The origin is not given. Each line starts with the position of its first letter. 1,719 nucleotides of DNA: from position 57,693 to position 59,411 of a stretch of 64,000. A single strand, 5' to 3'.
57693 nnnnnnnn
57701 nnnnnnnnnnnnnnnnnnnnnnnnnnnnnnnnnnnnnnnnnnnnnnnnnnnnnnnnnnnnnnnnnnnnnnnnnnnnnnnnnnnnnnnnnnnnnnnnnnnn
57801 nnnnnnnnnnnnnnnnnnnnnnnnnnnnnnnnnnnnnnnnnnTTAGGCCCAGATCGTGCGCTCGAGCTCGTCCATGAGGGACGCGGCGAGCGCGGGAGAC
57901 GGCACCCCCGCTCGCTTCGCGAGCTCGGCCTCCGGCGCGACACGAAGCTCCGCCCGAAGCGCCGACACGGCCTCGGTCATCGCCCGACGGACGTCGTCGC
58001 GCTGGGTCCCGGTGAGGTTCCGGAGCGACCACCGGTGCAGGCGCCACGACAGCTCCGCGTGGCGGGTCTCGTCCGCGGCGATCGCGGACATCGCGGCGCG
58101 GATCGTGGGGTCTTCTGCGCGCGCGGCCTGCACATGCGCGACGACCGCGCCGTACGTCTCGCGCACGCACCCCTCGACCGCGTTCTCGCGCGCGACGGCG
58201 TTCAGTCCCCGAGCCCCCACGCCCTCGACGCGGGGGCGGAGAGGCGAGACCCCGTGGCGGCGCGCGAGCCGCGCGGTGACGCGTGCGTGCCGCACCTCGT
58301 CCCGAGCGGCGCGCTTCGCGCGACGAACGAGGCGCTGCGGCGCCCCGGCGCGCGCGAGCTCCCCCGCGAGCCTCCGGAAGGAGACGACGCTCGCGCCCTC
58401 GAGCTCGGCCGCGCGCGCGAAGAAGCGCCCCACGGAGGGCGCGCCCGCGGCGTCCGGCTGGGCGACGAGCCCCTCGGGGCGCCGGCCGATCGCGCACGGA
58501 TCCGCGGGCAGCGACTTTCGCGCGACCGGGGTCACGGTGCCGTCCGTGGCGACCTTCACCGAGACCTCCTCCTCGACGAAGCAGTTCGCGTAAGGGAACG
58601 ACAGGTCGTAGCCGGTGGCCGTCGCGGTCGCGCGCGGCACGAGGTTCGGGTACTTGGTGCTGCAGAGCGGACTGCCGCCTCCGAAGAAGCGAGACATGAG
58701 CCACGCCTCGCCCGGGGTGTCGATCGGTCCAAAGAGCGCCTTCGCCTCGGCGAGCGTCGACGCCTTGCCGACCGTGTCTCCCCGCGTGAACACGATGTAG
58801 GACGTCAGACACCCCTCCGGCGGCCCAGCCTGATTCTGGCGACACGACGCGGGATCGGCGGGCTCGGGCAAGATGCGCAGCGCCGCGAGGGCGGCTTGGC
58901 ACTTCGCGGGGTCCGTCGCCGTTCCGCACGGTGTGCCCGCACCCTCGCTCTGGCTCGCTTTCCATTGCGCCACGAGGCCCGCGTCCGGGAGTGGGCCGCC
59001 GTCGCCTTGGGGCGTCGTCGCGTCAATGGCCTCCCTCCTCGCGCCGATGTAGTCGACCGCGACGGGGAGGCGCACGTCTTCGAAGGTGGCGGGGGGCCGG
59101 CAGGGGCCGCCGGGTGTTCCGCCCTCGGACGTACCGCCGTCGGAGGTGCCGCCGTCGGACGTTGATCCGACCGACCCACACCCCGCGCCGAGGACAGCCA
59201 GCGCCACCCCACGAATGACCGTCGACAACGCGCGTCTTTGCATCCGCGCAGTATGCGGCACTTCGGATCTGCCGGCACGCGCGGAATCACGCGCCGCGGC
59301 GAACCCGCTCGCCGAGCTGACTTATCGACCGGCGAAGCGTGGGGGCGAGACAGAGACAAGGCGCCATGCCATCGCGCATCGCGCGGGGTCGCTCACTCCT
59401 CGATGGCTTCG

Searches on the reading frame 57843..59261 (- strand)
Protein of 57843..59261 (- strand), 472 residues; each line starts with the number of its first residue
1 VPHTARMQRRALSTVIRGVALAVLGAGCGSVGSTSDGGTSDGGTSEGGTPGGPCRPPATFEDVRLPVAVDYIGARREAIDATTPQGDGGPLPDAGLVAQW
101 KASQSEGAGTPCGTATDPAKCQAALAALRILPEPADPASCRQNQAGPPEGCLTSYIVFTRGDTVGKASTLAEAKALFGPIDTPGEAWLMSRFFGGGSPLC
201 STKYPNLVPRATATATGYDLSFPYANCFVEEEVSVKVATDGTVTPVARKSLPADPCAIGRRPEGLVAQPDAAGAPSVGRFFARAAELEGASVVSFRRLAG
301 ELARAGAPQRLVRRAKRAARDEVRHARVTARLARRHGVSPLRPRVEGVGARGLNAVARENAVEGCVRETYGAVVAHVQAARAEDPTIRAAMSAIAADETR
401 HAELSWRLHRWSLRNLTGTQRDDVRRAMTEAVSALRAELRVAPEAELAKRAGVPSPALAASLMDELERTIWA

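Call 3: search_protein_families(library=pfam, proteins=[window:57843-59261:-], max_evalue=0.01)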
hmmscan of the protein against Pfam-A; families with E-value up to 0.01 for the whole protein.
window:57843-59261:- (472 aa): 1 family
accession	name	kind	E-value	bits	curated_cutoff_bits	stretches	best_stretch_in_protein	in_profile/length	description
PF16610.10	dbPDZ_assoc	-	0.0037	18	30.7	0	81-121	24-64/81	Unstructured region between two PDZ domains on Dlg5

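Call 4: search_protein_families(library=ncbifam, proteins=[window:57843-59261:-], max_evalue=0.01)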
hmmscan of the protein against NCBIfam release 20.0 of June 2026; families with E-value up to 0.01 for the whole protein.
window:57843-59261:- (472 aa): 0 families

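Call 22: find_encoding_contigs(protein=window:57843-59243:-, flank=10000, max_places=6)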
Protein window:57843-59243:- (466 aa): no gene with exactly this product is on record in the collection.

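Call 67: find_related_loci(query=window:57843-59243:-, collection=metagenome_contigs, flank=6000)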
Query window:57843-59243:- (466 aa) in metagenome_contigs; peptide patterns used: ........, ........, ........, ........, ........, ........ (x = any residue, [..] = any of these).
600 stretches matched a pattern (row limit reached: there are more); 409 encode a relative of the query (tblastn E <= 1e-3); the best 80 are kept; 80 distinct loci.
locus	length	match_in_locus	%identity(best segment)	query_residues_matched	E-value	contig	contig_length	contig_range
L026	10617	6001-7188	42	52-466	2e-66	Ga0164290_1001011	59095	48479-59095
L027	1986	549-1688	40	73-460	1e-67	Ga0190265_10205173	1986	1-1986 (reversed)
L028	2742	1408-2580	41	63-465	2e-64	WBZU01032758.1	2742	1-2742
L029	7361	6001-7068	41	103-466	9e-62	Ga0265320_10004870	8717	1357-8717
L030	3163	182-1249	41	103-466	2e-60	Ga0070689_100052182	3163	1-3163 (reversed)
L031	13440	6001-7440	37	1-464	4e-59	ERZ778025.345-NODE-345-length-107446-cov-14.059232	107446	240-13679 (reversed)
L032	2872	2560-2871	99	1-104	4e-59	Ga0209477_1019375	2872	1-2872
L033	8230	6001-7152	38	55-466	6e-59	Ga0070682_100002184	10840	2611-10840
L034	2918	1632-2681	39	99-460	2e-58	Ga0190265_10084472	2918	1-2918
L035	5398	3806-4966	37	63-460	2e-57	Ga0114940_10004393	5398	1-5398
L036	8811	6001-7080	38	102-465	3e-57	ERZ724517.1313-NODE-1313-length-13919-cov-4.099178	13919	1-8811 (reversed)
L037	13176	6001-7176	38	55-466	5e-56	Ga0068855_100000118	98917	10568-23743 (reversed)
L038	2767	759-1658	45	102-405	6e-56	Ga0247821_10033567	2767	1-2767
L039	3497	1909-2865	39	57-405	3e-55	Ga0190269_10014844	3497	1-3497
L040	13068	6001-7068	40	103-461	7e-55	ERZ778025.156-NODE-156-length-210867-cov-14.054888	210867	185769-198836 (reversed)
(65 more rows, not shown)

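Call 80: search_protein_families(library=padloc, proteins=[window:57843-59243:-], max_evalue=0.001)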
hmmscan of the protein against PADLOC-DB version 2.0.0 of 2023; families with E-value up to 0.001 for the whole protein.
window:57843-59243:- (466 aa): 0 families
